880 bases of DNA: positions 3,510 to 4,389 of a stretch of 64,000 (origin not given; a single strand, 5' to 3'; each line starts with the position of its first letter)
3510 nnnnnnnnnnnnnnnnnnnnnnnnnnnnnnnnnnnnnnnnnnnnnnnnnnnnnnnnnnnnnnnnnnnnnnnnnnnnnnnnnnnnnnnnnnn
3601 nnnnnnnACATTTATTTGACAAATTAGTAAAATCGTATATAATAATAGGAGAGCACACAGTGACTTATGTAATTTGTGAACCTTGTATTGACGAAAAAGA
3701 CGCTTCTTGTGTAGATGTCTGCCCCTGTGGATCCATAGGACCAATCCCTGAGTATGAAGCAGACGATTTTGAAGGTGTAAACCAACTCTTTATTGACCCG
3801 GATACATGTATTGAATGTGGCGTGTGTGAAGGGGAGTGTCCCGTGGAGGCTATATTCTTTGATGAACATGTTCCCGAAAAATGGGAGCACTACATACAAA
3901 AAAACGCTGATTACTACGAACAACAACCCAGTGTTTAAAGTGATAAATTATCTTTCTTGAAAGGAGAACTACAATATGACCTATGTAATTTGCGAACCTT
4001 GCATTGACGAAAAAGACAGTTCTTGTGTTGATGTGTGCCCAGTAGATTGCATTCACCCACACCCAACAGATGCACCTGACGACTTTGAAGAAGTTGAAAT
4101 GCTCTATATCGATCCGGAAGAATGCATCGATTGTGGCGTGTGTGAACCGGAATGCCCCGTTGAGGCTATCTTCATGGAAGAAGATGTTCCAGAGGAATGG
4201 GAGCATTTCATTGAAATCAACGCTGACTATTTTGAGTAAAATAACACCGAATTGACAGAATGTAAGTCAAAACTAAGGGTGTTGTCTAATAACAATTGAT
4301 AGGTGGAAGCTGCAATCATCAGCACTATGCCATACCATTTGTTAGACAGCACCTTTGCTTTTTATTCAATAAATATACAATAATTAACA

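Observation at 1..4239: Tandem amplification: four paralogues of an unknown ~280-aa family, one frameshifted, followed by three tandem FdxA-type 7Fe ferredoxin genes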

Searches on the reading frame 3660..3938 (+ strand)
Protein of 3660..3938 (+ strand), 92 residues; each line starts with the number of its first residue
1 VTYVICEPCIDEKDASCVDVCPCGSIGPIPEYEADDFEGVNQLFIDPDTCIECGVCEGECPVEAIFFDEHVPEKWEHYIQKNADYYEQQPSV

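Call 3: search_protein_families(library=pfam, proteins=[window:3660-3938:+], max_evalue=0.1)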
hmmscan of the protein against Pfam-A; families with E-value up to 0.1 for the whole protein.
window:3660-3938:+ (92 aa): 12 families
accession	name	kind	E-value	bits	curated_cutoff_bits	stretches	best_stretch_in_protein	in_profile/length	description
PF00037.32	Fer4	-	4.8e-09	36.1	21.1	1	44-65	2-23/24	4Fe-4S binding domain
PF12838.12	Fer4_7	-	5.1e-07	30.5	27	1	16-64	7-52/52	4Fe-4S dicluster domain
PF13237.11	Fer4_10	-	1.8e-06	28.2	25.5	1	44-73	3-22/53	4Fe-4S dicluster domain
PF12797.12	Fer4_2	-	1.6e-05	25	24.5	1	44-62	4-22/22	4Fe-4S binding domain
PF12837.12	Fer4_6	-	3.1e-05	24.1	25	1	45-65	4-24/24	4Fe-4S binding domain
PF13187.11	Fer4_9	-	0.00021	21.7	27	1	16-65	7-52/52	4Fe-4S dicluster domain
PF14697.11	Fer4_21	-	0.00026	21.5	35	1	44-69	2-30/59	4Fe-4S dicluster domain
PF13183.11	Fer4_8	-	0.00096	20.1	27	1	48-67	3-22/68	4Fe-4S dicluster domain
PF13484.11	Fer4_16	-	0.0011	20.1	30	1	49-71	1-23/66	4Fe-4S double cluster binding domain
PF12800.12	Fer4_4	-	0.0077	17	24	1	47-62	1-16/17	4Fe-4S binding domain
PF25160.1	LdpA_Fe-S-bd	-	0.037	14.2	27.6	1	16-65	8-43/49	LdpA Fe-S cluster-binding domain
PF12798.12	Fer4_3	-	0.069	14.5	27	0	50-64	1-15/15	4Fe-4S binding domain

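Call 9: search_protein_families(library=ncbifam, proteins=[window:3660-3938:+], max_evalue=0.1)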
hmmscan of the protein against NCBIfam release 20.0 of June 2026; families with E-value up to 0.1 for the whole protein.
window:3660-3938:+ (92 aa): 67 families (the best 25 are shown)
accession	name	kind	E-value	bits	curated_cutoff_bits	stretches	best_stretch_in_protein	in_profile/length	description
NF045480.1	FdxA_Actino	equivalog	1.6e-22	79.8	125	1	1-89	1-79/107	ferredoxin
NF045490.1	FdxA_Protbact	equivalog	1.2e-18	67.2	135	1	1-91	1-81/104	ferredoxin FdxA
NF058577.1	FdxA_fam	equivalog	3.2e-08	33.6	65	1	1-64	1-52/52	4Fe-4S ferredoxin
NF042909.1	FMH_DH_FwdF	exception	8.4e-08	31.7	375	1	15-66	263-312/336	tungsten-dependent formylmethanofuran dehydrogenase subunit FwdF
TIGR01971.1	NuoI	subfamily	3e-07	30.1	113.05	1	16-69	49-102/121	NADH-quinone oxidoreductase, chain I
NF004538.0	PRK05888.1-4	equivalog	1.7e-06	27.8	135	1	9-81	63-137/162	NADH-quinone oxidoreductase subunit NuoI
NF007205.0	PRK09626.1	equivalog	2.6e-06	27.4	93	1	16-74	24-80/105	2-oxoglutarate-acceptor oxidoreductase subunit OorD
TIGR03224.1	benzo_boxA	equivalog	6.3e-06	25.3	459.2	1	41-70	3-32/411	benzoyl-CoA 2,3-epoxidase subunit BoxA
TIGR04105.1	FeFe_hydrog_B1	subfamily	6.6e-06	25.1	450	1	5-66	109-160/462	monomeric [FeFe] hydrogenase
NF045874.1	Vhu_polyferre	exception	2.1e-05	23.5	600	1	16-81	135-190/381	F420-non-reducing hydrogenase associated-polyferredoxin VhuB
NF040864.1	HgcB_ferredoxin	equivalog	2.4e-05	24.1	99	1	16-68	21-64/93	mercury methylation ferredoxin HgcB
NF041715.1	arsenate_red_ArrB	equivalog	3.6e-05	23.4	450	1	5-75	56-115/233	arsenate respiratory reductase iron-sulfur subunit ArrB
NF038196.1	ferrodoxin_EFR1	subfamily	3.7e-05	23.9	75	1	43-76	180-211/242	EFR1 family ferrodoxin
NF006076.0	PRK08222.1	equivalog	4e-05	23.5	270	1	15-88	44-109/181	hydrogenase 4 subunit H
TIGR02512.1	FeFe_hydrog_A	subfamily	4.1e-05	22.6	405.95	1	16-82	18-84/375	[FeFe] hydrogenase, group A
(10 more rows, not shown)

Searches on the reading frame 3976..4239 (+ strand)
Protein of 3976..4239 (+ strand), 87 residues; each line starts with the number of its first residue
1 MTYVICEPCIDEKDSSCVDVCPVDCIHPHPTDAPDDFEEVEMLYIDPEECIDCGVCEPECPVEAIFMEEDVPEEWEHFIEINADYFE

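Call 3: search_protein_families(library=pfam, proteins=[window:3976-4239:+], max_evalue=0.1)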
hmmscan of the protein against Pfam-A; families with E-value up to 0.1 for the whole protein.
window:3976-4239:+ (87 aa): 12 families
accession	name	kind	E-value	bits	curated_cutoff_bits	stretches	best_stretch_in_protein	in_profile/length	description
PF00037.32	Fer4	-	8.8e-10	38.4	21.1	2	44-65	2-23/24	4Fe-4S binding domain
PF12838.12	Fer4_7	-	3.2e-08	34.4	27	1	15-64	6-52/52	4Fe-4S dicluster domain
PF13187.11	Fer4_9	-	9.3e-06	26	27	1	16-65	7-52/52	4Fe-4S dicluster domain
PF13237.11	Fer4_10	-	2.1e-05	24.8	25.5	2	43-62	2-21/53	4Fe-4S dicluster domain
PF12797.12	Fer4_2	-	3.2e-05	24.1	24.5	1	43-62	3-22/22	4Fe-4S binding domain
PF12837.12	Fer4_6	-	4.2e-05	23.7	25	1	44-65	3-24/24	4Fe-4S binding domain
PF12800.12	Fer4_4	-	8.9e-05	23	24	1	47-62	1-16/17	4Fe-4S binding domain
PF25160.1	LdpA_Fe-S-bd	-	9.4e-05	22.6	27.6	1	16-67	8-45/49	LdpA Fe-S cluster-binding domain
PF14697.11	Fer4_21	-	0.0002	21.8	35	1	43-67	34-59/59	4Fe-4S dicluster domain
PF13484.11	Fer4_16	-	0.00025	22.2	30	1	49-68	1-20/66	4Fe-4S double cluster binding domain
PF13183.11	Fer4_8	-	0.00035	21.5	27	1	48-64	3-19/68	4Fe-4S dicluster domain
PF12798.12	Fer4_3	-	0.016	16.4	27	0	50-64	1-15/15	4Fe-4S binding domain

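Call 9: search_protein_families(library=ncbifam, proteins=[window:3976-4239:+], max_evalue=0.1)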
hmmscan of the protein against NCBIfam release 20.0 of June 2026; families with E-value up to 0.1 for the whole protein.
window:3976-4239:+ (87 aa): 73 families (the best 25 are shown)
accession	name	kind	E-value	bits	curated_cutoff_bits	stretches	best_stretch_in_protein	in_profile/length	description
NF045480.1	FdxA_Actino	equivalog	2.2e-27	95.4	125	1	1-87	1-77/107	ferredoxin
NF045490.1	FdxA_Protbact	equivalog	1e-22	80.4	135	1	1-85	1-75/104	ferredoxin FdxA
NF058577.1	FdxA_fam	equivalog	1.3e-11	44.5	65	2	42-69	1-28/52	4Fe-4S ferredoxin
NF033683.1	di_4Fe-4S_YfhL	equivalog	8.5e-09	35.6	86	2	48-71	7-30/80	YfhL family 4Fe-4S dicluster ferredoxin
TIGR01971.1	NuoI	subfamily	1.8e-08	34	113.05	1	16-70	49-103/121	NADH-quinone oxidoreductase, chain I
NF004536.0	PRK05888.1-1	equivalog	3.9e-08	32.8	212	1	16-71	65-120/180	NADH-quinone oxidoreductase subunit NuoI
TIGR04105.1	FeFe_hydrog_B1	subfamily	9.1e-07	27.9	450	1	5-67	109-161/462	monomeric [FeFe] hydrogenase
NF042909.1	FMH_DH_FwdF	exception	2.9e-06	26.6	375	1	15-66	144-196/336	tungsten-dependent formylmethanofuran dehydrogenase subunit FwdF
NF038196.1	ferrodoxin_EFR1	subfamily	1e-05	25.7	75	1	42-73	179-209/242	EFR1 family ferrodoxin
NF004538.0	PRK05888.1-4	equivalog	2.3e-05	24.1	135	1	9-68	63-120/162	NADH-quinone oxidoreductase subunit NuoI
NF004540.0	PRK05888.2-1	equivalog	2.6e-05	23.9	215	1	15-70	50-108/139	NADH-quinone oxidoreductase subunit NuoI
NF040864.1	HgcB_ferredoxin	equivalog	2.9e-05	23.8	99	1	15-71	20-67/93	mercury methylation ferredoxin HgcB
NF045874.1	Vhu_polyferre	exception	5.3e-05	22.1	600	1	16-70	94-150/381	F420-non-reducing hydrogenase associated-polyferredoxin VhuB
NF004539.0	PRK05888.1-5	equivalog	9.2e-05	22.2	225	1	9-67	63-119/162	NADH-quinone oxidoreductase subunit NuoI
TIGR02179.1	PorD_KorD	subfamily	0.00012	22.1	60.05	1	15-70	31-77/78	2-oxoacid:acceptor oxidoreductase, delta subunit, pyruvate/2-ketoisovalerate family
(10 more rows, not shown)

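Call 50: find_homologous_proteins(query=window:3976-4239:+, max_evalue=1e-10)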
Query window:3976-4239:+ (87 aa): 5655 proteins with E <= 1e-10 among 8000 candidates; the best 120 are listed.
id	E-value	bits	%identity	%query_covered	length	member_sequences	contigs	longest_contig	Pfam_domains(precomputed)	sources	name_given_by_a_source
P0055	2.6e-47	177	93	100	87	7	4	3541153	PF00037.33,PF12838.13,PF13237.12,PF13187.12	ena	-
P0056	2.1e-46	174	92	100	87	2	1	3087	PF00037.33,PF12838.13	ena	-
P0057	8.0e-43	162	87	100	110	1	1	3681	PF14697.12,PF00037.33,PF13484.12,PF12838.13,PF13237.12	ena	-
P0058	1.1e-42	162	83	99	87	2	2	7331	PF00037.33,PF12838.13,PF13187.12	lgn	-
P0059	1.4e-42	162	86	100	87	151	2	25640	PF00037.33,PF12838.13,PF13187.12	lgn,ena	-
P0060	6.4e-42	160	84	100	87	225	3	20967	PF00037.33,PF13484.12,PF12838.13,PF13237.12,PF13187.12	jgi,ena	-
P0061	8.2e-42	159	83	100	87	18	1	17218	PF00037.33,PF12838.13,PF13187.12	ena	-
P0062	1.4e-41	158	90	100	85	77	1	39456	PF12837.13,PF00037.33,PF12838.13,PF13237.12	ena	-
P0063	1.4e-40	155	78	100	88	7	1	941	PF14697.12,PF12837.13,PF00037.33,PF13484.12,PF12838.13,PF13187.12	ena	-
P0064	1.9e-40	155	82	100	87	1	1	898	PF00037.33,PF12838.13,PF13237.12,PF13187.12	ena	-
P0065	2.3e-40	155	78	99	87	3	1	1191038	PF00037.33,PF12838.13,PF13187.12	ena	-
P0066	3.3e-39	151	84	100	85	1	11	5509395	PF00037.33,PF12838.13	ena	-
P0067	4.0e-39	151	80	100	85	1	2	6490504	PF14697.12,PF12797.13,PF12837.13,PF00037.33,PF13484.12,PF12838.13,PF13237.12,PF13187.12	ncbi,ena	-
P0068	4.2e-39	150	79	100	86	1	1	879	PF14697.12,PF12797.13,PF12837.13,PF00037.33,PF13484.12,PF12838.13,PF13237.12,PF13183.12,PF13187.12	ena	-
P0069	6.1e-39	150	79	100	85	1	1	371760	PF14697.12,PF12797.13,PF12837.13,PF00037.33,PF13484.12,PF12838.13,PF13237.12,PF13187.12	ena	-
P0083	1.9e-38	148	78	100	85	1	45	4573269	PF14697.12,PF12797.13,PF00037.33,PF13484.12,PF12838.13,PF13237.12,PF13187.12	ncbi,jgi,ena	jgi:NAD-dependent dihydropyrimidine dehydrogenase PreA subunit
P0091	4.0e-38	147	76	99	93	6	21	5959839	PF12797.13,PF00037.33,PF12838.13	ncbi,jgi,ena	jgi:NAD-dependent dihydropyrimidine dehydrogenase PreA subunit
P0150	6.4e-35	137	72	100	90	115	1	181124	PF00037.33,PF12838.13,PF13187.12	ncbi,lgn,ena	-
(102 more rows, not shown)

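Call 51: find_encoding_contigs(protein=P0083, flank=6000, max_places=3)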
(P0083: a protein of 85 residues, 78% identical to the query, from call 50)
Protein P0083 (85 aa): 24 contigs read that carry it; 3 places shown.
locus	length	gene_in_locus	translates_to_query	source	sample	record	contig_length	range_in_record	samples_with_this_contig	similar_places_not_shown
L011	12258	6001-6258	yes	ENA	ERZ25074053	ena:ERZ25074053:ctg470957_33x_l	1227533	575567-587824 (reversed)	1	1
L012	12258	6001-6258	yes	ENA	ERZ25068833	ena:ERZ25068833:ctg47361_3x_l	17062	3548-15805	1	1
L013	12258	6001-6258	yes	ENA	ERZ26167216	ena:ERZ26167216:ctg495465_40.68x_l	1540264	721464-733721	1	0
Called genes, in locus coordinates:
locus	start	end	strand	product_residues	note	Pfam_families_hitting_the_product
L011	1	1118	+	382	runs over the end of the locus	PF00438:S-AdoMet_synt_N, PF02772:S-AdoMet_synt_M, PF02773:S-AdoMet_synt_C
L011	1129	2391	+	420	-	PF05221:AdoHcyase, PF02826:2-Hacid_dh_C, PF00670:AdoHcyase_NAD, PF07991:KARI_N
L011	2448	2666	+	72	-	-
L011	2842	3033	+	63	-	-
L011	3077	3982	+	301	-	PF00294:PfkB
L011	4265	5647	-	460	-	PF01134:GIDA (weak), PF03486:HI0933_like (faint), PF07992:Pyr_redox_2, PF12831:FAD_oxidored (weak), PF13450:NAD_binding_8 (faint), PF13738:Pyr_redox_3, PF00070:Pyr_redox, PF02852:Pyr_redox_dim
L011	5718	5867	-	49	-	-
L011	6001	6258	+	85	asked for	PF12797:Fer4_2 (faint), PF13237:Fer4_10 (faint), PF14697:Fer4_21 (faint), PF12838:Fer4_7, PF13187:Fer4_9 (weak), PF13484:Fer4_16 (faint), PF00037:Fer4 (weak)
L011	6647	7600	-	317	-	PF00313:CSD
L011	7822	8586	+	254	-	PF03734:YkuD (weak)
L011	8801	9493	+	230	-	-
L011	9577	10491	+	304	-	-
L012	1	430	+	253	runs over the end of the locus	PF01797:Y1_Tnp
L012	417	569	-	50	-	-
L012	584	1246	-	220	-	PF13385:Laminin_G_3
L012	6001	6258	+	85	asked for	PF12797:Fer4_2 (faint), PF13237:Fer4_10 (faint), PF14697:Fer4_21 (faint), PF12838:Fer4_7, PF13187:Fer4_9 (weak), PF13484:Fer4_16 (faint), PF00037:Fer4 (weak)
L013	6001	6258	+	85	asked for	PF12797:Fer4_2 (faint), PF13237:Fer4_10 (faint), PF14697:Fer4_21 (faint), PF12838:Fer4_7, PF13187:Fer4_9 (weak), PF13484:Fer4_16 (faint), PF00037:Fer4 (weak)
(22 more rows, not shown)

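Call 52: find_encoding_contigs(protein=P0067, flank=6000, max_places=2)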
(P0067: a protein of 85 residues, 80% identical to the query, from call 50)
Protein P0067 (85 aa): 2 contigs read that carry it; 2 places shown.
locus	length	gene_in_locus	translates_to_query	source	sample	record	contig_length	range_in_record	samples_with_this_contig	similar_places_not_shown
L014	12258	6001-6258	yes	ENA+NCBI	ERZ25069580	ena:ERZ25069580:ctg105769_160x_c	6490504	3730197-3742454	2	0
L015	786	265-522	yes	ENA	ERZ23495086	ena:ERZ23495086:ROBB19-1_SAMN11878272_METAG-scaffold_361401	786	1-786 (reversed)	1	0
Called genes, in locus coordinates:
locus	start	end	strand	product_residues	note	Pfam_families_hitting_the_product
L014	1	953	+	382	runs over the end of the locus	PF00438:S-AdoMet_synt_N, PF02772:S-AdoMet_synt_M, PF02773:S-AdoMet_synt_C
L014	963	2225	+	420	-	PF05221:AdoHcyase, PF02826:2-Hacid_dh_C, PF00670:AdoHcyase_NAD, PF07991:KARI_N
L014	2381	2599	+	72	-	-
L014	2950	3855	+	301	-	PF00294:PfkB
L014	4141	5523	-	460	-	PF01134:GIDA (weak), PF03486:HI0933_like (faint), PF07992:Pyr_redox_2, PF12831:FAD_oxidored, PF13450:NAD_binding_8 (faint), PF13738:Pyr_redox_3, PF00070:Pyr_redox, PF02852:Pyr_redox_dim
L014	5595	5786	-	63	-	-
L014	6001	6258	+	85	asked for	PF12797:Fer4_2 (faint), PF12837:Fer4_6 (faint), PF13237:Fer4_10 (faint), PF14697:Fer4_21 (faint), PF12838:Fer4_7, PF13187:Fer4_9 (weak), PF13484:Fer4_16 (faint), PF00037:Fer4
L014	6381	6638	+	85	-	PF14697:Fer4_21 (faint), PF12838:Fer4_7, PF13187:Fer4_9 (faint), PF13484:Fer4_16 (faint), PF00037:Fer4 (weak)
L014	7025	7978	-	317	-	PF00313:CSD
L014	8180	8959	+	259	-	PF03734:YkuD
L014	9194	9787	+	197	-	-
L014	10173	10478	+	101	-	-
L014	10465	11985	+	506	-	-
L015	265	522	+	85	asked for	PF12797:Fer4_2 (faint), PF12837:Fer4_6 (faint), PF13237:Fer4_10 (faint), PF14697:Fer4_21 (faint), PF12838:Fer4_7, PF13187:Fer4_9 (weak), PF13484:Fer4_16 (faint), PF00037:Fer4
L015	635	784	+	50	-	?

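Call 71: find_encoding_contigs(protein=P0091, flank=9000, max_places=3)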
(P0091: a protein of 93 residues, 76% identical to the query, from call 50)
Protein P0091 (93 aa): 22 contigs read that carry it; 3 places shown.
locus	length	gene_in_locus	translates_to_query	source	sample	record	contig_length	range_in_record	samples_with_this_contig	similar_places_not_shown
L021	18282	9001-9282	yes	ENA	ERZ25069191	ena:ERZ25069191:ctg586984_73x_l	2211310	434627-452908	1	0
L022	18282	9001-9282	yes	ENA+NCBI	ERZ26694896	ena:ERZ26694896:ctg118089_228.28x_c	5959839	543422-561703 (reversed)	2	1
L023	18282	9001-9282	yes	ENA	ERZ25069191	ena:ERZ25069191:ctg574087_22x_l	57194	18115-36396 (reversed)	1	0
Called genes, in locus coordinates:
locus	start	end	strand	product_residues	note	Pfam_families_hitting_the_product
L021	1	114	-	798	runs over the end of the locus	-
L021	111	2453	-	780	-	-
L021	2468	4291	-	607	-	PF03781:FGE-sulfatase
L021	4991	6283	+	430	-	PF13098:Thioredoxin_2 (faint), PF14559:TPR_19 (faint), PF00255:GSHPx (weak), PF00578:AhpC-TSA, PF08534:Redoxin, PF00085:Thioredoxin (weak), PF13905:Thioredoxin_8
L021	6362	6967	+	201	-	PF04542:Sigma70_r2, PF08281:Sigma70_r4_2 (faint)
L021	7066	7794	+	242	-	-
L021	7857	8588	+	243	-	-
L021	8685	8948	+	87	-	PF13237:Fer4_10 (faint), PF12838:Fer4_7, PF13187:Fer4_9 (weak), PF13484:Fer4_16 (faint), PF00037:Fer4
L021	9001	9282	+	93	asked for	PF12838:Fer4_7 (weak), PF00037:Fer4, PF12797:Fer4_2 (weak)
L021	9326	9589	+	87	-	PF12838:Fer4_7, PF13187:Fer4_9 (weak), PF00037:Fer4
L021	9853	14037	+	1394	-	PF04542:Sigma70_r2, PF08281:Sigma70_r4_2, PF04545:Sigma70_r4, PF23381:Beta-prop_IFT122_1st, PF25172:Beta-prop_WDR3_2nd, PF25174:Beta-prop_THOC3, PF25175:Beta-prop_WDR5, PF25173:Beta-prop_WDR3_1st, +67 more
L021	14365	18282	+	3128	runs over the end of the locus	PF00515:TPR_1 (faint), PF13414:TPR_11, PF23914:TPR_CcmH_CycH, PF23914:TPR_CcmH_CycH (weak), PF12569:NatA_aux_su (weak), PF14559:TPR_19 (weak), PF13424:TPR_12 (weak), PF13385:Laminin_G_3, +21 more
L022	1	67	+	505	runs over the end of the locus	PF00590:TP_methylase, PF02602:HEM4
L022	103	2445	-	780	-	-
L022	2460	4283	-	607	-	PF03781:FGE-sulfatase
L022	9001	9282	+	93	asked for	PF12838:Fer4_7 (weak), PF00037:Fer4, PF12797:Fer4_2 (weak)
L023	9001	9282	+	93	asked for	PF12838:Fer4_7 (weak), PF00037:Fer4, PF12797:Fer4_2 (weak)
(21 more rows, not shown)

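Call 72: find_encoding_contigs(protein=P0150, flank=9000, max_places=2)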
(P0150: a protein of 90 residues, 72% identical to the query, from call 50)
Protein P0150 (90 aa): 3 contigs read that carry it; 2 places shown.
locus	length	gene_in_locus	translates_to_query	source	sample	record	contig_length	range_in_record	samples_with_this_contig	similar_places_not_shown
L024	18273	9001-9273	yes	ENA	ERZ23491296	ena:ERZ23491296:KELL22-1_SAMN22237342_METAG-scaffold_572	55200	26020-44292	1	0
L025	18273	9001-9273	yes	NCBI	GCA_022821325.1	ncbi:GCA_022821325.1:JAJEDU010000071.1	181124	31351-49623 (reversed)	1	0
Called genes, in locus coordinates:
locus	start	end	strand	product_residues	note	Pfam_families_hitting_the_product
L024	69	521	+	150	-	PF00334:NDK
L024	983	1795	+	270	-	PF08305:NPCBM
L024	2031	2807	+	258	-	PF08305:NPCBM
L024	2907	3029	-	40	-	-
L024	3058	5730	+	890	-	PF00330:Aconitase, PF00694:Aconitase_C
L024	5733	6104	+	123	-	PF14302:DUF4377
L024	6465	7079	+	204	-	PF04542:Sigma70_r2, PF08281:Sigma70_r4_2 (weak)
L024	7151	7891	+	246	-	-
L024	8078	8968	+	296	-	-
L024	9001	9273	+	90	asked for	PF12838:Fer4_7 (weak), PF13187:Fer4_9 (faint), PF00037:Fer4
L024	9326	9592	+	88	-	PF13237:Fer4_10 (faint), PF12838:Fer4_7, PF13187:Fer4_9 (faint), PF12797:Fer4_2 (weak), PF00037:Fer4, PF12837:Fer4_6 (weak)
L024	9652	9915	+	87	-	PF13237:Fer4_10 (faint), PF12838:Fer4_7, PF13187:Fer4_9 (weak), PF00037:Fer4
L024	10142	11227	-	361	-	PF01408:GFO_IDH_MocA, PF02894:GFO_IDH_MocA_C (faint), PF22725:GFO_IDH_MocA_C3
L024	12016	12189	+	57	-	-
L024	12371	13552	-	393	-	-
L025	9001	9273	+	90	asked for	PF12838:Fer4_7 (weak), PF13187:Fer4_9 (faint), PF00037:Fer4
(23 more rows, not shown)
